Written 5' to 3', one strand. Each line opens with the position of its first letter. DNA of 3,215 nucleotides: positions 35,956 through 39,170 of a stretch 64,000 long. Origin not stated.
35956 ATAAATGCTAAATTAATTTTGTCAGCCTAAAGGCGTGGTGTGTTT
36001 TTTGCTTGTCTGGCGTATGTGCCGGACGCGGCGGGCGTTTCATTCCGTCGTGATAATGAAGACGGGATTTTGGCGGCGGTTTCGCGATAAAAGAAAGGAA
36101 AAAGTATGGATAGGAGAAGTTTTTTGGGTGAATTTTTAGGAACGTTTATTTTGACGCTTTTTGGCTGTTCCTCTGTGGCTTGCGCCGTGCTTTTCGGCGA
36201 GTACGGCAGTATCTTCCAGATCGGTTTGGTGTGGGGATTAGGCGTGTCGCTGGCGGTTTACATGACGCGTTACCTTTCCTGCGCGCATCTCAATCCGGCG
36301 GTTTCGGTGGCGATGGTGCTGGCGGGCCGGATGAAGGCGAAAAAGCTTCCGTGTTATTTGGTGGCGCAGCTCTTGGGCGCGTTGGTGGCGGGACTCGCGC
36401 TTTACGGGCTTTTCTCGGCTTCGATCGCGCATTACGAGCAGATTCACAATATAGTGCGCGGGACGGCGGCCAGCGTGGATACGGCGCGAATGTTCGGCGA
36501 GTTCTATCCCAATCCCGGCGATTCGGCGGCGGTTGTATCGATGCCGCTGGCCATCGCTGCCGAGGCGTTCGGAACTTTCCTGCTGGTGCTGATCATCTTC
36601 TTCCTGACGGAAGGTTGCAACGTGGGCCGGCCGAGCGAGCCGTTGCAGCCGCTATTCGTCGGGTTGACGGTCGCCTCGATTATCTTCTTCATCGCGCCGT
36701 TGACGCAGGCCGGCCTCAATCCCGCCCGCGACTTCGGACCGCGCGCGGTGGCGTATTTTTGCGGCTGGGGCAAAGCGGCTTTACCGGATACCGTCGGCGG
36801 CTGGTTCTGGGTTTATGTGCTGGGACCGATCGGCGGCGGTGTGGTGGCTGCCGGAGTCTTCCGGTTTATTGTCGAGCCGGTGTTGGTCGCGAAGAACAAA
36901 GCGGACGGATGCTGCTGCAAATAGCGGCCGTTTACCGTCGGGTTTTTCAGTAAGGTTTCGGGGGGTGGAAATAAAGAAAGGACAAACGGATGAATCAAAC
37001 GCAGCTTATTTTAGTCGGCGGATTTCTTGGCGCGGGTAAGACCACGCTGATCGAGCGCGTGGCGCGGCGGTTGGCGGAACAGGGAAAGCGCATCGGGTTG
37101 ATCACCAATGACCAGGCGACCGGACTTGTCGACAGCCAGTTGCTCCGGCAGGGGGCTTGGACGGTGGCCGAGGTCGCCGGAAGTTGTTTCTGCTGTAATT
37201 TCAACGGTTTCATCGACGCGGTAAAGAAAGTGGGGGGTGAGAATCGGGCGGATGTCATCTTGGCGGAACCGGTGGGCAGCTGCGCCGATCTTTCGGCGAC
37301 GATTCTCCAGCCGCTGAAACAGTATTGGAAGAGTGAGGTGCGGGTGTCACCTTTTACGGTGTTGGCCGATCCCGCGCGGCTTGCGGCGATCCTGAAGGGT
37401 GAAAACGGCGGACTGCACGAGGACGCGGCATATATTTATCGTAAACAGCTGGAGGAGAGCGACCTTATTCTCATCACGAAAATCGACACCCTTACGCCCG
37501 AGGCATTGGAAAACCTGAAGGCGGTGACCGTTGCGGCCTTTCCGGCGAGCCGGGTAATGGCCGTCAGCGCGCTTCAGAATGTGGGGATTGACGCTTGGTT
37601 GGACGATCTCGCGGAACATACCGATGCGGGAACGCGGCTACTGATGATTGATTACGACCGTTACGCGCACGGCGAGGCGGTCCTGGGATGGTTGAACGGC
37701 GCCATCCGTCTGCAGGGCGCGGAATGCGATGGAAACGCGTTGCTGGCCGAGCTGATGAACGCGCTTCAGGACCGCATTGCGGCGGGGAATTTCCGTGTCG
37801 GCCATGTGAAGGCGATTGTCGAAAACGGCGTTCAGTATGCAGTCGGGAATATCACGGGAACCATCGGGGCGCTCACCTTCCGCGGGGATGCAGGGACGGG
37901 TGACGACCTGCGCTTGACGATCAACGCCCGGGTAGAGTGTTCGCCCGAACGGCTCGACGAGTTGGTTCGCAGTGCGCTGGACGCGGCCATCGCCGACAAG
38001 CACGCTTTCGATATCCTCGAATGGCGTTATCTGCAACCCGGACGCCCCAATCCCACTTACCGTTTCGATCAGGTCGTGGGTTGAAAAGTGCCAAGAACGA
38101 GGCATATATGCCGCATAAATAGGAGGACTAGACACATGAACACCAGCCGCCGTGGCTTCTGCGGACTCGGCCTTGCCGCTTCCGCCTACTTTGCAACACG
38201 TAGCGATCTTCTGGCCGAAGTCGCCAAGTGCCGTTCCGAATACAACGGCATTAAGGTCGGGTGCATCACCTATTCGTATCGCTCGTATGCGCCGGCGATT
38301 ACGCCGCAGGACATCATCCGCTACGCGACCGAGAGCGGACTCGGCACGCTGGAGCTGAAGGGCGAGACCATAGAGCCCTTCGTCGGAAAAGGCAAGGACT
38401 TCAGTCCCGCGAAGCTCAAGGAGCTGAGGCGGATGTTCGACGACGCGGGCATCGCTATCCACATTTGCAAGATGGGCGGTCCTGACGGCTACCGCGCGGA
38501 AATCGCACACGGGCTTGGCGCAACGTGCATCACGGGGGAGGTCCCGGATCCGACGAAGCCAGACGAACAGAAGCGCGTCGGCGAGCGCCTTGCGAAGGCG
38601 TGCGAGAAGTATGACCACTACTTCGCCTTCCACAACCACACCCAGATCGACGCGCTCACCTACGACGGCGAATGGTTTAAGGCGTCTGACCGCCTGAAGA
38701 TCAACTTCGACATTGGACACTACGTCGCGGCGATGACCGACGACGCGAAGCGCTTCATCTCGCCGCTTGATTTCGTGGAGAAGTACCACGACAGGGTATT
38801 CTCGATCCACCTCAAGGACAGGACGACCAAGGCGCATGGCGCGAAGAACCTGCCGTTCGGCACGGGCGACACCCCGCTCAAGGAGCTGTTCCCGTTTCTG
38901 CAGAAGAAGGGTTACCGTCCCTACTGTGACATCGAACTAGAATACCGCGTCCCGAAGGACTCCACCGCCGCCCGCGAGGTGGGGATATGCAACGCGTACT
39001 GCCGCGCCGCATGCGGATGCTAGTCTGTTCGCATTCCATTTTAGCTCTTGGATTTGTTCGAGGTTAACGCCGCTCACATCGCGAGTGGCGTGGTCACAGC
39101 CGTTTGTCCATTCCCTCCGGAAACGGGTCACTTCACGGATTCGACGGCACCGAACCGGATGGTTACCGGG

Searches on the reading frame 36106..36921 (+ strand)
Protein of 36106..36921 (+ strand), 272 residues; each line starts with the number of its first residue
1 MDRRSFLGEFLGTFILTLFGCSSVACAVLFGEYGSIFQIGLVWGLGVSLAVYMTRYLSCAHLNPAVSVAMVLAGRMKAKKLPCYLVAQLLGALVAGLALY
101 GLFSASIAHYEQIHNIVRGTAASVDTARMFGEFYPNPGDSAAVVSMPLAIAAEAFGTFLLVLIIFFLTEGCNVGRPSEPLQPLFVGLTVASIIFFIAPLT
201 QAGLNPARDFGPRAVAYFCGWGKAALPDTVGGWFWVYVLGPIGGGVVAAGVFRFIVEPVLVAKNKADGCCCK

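Call 68: search_protein_families(library=pfam, proteins=[window:36106-36921:+], max_evalue=0.0001)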
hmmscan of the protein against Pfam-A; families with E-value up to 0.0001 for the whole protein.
window:36106-36921:+ (272 aa): 1 family
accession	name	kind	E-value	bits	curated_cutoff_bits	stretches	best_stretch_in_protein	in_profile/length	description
PF00230.25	MIP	-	8.4e-40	137.3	25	1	4-251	9-221/222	Major intrinsic protein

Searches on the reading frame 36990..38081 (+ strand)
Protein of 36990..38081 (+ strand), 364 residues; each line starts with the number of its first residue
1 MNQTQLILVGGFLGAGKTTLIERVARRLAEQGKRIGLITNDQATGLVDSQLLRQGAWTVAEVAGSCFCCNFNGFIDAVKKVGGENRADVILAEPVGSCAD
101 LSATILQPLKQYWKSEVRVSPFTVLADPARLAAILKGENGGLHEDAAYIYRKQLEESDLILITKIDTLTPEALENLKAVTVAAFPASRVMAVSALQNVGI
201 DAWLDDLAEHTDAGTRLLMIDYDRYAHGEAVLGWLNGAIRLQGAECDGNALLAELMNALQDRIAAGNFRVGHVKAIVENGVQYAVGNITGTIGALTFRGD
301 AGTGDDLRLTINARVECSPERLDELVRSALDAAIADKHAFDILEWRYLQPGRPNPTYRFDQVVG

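Call 68: search_protein_families(library=pfam, proteins=[window:36990-38081:+], max_evalue=0.0001)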
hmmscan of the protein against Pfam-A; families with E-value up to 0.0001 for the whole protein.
window:36990-38081:+ (364 aa): 4 families
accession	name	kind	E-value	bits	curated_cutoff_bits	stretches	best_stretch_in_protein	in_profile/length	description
PF02492.25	cobW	-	1.1e-25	90.8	20.7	1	7-180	3-169/180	CobW/HypB/UreG, nucleotide-binding domain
PF03308.22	MeaB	-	1.4e-05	24.7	23.1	0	4-43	33-72/273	Methylmalonyl Co-A mutase-associated GTPase MeaB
PF25199.1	nSTAND_NTPase5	-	5.4e-05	23.5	34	1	3-74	40-115/145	Novel STAND NTPase 5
PF03205.20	MobB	-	9.2e-05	22.8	26.6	0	8-47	3-42/133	Molybdopterin guanine dinucleotide synthesis protein B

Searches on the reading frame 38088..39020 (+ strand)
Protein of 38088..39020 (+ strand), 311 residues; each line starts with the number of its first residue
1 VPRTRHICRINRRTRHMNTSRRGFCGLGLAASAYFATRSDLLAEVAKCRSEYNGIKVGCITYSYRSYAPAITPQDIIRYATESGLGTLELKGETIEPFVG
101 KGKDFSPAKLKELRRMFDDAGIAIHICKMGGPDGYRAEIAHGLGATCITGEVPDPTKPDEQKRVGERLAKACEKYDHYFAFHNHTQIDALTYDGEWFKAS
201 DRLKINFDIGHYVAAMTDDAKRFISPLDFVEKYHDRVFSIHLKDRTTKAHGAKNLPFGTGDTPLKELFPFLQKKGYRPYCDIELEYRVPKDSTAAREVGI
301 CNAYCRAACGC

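Call 68: search_protein_families(library=pfam, proteins=[window:38088-39020:+], max_evalue=0.0001)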
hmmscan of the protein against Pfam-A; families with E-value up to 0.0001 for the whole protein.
window:38088-39020:+ (311 aa): 1 family
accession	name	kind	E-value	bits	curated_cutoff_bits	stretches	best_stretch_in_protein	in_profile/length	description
PF01261.30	AP_endonuc_2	-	1.8e-16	61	31.1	1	82-294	6-239/249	Xylose isomerase-like TIM barrel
